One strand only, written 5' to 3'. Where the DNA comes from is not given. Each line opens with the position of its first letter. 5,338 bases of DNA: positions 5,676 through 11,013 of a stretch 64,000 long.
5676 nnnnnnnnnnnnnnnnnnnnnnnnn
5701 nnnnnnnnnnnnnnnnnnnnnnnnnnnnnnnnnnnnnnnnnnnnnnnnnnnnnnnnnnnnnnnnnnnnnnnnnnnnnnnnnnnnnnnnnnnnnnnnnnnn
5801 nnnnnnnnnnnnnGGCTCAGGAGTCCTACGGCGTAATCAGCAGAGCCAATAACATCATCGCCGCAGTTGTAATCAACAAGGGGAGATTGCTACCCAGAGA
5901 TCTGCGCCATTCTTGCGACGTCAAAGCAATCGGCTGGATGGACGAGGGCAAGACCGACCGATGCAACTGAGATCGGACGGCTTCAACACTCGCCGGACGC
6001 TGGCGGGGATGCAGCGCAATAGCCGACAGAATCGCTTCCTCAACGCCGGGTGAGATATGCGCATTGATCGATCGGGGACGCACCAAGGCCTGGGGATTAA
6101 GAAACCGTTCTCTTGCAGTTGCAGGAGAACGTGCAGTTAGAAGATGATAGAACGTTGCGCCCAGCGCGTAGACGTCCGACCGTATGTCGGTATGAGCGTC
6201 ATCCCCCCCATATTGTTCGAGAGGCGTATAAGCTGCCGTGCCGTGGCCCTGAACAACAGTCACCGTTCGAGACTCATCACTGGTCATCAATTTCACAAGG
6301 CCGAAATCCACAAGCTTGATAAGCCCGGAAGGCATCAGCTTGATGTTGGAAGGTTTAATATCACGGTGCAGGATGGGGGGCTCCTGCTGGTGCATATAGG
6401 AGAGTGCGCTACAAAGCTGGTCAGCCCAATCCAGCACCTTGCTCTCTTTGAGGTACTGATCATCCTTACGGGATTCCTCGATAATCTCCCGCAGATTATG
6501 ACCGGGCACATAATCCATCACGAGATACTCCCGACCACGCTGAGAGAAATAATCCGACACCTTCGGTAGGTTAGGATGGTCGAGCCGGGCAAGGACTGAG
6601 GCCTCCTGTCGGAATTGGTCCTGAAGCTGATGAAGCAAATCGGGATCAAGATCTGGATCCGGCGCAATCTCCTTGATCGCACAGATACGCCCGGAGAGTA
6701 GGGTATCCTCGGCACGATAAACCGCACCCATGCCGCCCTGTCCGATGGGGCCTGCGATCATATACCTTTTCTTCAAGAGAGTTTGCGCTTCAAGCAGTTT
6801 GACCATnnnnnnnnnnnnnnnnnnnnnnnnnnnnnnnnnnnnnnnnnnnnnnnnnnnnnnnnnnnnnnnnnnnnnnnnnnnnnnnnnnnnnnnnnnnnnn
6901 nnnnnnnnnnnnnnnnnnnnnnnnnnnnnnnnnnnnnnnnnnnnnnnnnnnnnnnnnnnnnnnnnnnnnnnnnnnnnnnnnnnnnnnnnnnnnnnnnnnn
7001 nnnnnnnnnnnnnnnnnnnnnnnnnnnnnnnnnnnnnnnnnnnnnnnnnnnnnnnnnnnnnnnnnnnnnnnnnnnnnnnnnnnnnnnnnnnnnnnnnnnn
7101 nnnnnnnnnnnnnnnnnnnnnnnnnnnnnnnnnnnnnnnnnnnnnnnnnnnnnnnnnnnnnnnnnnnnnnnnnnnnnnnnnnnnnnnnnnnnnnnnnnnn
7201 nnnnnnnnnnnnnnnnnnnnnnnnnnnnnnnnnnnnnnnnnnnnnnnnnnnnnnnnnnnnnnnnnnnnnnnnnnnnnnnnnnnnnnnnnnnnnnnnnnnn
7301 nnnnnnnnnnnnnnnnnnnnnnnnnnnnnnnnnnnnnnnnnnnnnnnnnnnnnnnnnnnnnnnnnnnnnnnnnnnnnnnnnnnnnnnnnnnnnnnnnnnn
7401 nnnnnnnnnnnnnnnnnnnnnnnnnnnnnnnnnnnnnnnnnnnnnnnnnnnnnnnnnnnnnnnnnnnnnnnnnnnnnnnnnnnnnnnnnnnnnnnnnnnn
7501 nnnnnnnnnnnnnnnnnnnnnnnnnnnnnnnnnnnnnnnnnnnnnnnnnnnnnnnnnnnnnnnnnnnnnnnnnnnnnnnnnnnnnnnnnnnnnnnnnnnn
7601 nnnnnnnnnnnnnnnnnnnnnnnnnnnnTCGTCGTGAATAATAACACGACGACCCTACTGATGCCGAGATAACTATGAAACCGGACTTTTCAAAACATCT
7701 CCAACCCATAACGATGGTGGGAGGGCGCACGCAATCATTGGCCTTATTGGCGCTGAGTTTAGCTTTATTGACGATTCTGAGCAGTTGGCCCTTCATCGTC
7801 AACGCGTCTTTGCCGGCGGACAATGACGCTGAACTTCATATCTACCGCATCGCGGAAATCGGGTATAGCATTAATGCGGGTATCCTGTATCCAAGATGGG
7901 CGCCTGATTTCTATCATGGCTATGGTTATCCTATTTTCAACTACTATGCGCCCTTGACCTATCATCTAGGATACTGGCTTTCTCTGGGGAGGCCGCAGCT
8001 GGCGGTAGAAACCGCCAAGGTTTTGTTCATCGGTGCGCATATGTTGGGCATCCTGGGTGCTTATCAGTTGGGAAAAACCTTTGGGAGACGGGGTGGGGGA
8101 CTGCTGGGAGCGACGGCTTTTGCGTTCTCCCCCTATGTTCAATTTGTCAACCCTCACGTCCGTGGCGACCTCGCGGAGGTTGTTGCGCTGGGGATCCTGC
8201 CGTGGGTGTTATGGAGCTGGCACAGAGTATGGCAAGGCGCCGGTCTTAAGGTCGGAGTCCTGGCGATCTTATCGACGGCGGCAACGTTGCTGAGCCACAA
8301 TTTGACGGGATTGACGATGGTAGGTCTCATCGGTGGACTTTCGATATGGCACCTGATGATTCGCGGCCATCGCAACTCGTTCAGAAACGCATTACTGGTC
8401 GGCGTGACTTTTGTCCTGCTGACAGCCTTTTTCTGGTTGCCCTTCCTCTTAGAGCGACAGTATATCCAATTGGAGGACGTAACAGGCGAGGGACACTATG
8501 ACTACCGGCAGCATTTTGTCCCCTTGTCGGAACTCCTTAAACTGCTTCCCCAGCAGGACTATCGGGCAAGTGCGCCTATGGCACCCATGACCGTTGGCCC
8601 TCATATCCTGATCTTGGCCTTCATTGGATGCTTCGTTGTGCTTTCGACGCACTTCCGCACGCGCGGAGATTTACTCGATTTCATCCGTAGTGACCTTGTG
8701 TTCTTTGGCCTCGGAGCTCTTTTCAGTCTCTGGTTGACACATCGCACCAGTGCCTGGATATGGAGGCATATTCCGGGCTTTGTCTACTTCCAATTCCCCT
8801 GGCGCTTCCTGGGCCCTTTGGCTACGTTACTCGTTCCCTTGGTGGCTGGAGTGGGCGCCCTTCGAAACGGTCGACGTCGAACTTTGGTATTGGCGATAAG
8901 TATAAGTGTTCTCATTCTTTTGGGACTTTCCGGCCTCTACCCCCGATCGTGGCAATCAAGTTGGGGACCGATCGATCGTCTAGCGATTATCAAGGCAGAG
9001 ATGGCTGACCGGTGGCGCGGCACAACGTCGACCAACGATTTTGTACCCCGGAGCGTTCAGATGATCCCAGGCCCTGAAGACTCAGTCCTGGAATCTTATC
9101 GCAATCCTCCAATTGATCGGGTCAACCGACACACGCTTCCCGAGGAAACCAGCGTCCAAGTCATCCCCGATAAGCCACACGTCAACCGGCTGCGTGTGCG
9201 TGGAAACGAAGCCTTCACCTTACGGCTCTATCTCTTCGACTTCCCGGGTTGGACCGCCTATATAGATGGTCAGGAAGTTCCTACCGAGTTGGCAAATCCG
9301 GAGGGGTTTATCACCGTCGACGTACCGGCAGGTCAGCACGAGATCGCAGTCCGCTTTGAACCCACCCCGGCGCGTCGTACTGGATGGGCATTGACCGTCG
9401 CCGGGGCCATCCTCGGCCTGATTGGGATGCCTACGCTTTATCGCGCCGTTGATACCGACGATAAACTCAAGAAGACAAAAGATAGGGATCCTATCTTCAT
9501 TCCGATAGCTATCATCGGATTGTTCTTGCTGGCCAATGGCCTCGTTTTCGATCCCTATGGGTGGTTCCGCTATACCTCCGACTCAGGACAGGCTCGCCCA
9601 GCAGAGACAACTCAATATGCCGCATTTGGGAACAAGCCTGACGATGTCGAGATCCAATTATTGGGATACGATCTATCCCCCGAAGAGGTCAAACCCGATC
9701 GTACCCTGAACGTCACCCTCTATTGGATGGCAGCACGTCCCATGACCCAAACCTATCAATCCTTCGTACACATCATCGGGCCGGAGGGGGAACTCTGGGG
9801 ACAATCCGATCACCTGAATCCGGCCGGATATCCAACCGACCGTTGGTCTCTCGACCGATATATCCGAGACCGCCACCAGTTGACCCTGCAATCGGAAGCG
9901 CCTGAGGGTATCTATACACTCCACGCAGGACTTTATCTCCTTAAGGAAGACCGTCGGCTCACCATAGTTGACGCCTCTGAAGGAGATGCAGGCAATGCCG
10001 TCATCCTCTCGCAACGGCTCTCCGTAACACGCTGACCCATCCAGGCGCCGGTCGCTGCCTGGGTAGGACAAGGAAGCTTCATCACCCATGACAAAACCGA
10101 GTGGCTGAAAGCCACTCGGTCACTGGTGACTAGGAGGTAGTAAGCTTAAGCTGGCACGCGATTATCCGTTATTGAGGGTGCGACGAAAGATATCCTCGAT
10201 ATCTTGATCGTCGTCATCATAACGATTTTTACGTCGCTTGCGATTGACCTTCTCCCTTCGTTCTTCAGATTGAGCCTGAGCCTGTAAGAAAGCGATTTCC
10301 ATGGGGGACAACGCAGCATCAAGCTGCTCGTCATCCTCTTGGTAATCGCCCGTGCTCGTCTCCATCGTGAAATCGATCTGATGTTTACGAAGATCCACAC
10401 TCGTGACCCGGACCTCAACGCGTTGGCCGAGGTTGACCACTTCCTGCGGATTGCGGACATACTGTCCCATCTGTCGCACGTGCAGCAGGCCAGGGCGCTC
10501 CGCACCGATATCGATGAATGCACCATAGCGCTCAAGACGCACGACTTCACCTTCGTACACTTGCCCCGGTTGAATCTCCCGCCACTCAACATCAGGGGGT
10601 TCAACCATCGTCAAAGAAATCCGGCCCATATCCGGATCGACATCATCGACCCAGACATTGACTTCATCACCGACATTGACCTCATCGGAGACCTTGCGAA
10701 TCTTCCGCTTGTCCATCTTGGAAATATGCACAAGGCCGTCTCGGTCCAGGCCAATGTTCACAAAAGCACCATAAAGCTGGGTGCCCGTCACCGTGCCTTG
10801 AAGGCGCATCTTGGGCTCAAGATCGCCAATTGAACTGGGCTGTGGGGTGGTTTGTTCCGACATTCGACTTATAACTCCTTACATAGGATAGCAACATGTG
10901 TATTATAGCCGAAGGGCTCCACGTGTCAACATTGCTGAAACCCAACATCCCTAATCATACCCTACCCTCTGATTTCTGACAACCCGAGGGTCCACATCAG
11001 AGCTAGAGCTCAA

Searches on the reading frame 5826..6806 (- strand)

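Call 7: search_protein_families(library=pfam, proteins=[window:5826-6806:-], max_evalue=0.001)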
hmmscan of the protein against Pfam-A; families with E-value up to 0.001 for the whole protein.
window:5826-6806:- (326 aa): 3 families
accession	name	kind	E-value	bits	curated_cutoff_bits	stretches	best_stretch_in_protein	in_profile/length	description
PF00069.31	Pkinase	-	3.9e-39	135.1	31.7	1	16-276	2-257/263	Protein kinase domain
PF07714.23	PK_Tyr_Ser-Thr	-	5.4e-26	91.9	23.1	1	20-272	6-250/258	Protein tyrosine and serine/threonine kinase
PF03109.22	ABC1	-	5.6e-06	26.1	22.9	1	74-180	126-223/244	ABC1 atypical kinase-like domain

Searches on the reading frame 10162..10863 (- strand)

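Call 7: search_protein_families(library=pfam, proteins=[window:10162-10863:-], max_evalue=0.001)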
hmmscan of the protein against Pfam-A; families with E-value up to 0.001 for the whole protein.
window:10162-10863:- (233 aa): 3 families
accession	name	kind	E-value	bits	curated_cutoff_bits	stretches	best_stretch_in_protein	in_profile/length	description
PF00575.29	S1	-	3.8e-33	114.2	22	2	16-86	3-73/74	S1 RNA binding domain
PF18614.7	RNase_II_C_S1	-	3.7e-08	33.5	26.6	1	144-166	35-57/59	RNase II-type exonuclease C-terminal S1 domain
PF23459.1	S1_RRP5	-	1.4e-05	25.9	27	0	16-77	2-63/72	RRP5 S1 domain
